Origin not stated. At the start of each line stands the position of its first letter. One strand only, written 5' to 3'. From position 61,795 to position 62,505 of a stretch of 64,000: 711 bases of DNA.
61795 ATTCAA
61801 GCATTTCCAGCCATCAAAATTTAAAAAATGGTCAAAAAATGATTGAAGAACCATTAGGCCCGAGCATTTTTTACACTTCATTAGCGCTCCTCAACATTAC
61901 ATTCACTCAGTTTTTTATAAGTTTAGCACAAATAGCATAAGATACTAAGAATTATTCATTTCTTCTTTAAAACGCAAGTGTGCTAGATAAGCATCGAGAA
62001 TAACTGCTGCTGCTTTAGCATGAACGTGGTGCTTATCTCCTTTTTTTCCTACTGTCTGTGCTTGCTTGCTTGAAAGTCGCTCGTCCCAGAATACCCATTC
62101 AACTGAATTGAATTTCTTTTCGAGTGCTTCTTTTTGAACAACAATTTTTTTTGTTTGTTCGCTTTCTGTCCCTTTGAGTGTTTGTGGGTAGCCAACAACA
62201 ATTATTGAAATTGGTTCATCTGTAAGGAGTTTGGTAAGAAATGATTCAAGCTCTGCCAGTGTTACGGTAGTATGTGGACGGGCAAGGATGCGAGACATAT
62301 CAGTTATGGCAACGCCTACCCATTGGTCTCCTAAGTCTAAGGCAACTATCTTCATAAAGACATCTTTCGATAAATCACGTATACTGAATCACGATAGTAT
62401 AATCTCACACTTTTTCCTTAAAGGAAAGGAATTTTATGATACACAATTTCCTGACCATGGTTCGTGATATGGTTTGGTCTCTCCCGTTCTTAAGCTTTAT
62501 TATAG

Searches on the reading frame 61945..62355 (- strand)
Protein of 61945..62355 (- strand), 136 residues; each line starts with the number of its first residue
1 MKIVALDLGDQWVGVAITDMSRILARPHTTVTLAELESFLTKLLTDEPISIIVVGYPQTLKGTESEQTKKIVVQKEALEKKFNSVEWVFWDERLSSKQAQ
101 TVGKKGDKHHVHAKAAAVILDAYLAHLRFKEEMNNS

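Call 72: search_protein_families(library=pfam, proteins=[window:61945-62355:-], max_evalue=0.001)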
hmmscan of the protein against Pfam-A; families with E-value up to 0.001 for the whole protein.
window:61945-62355:- (136 aa): 1 family
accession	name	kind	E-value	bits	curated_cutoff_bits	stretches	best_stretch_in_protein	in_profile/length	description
PF03652.20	RuvX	-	9.4e-27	94.4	29.2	1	1-125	1-133/134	Holliday junction resolvase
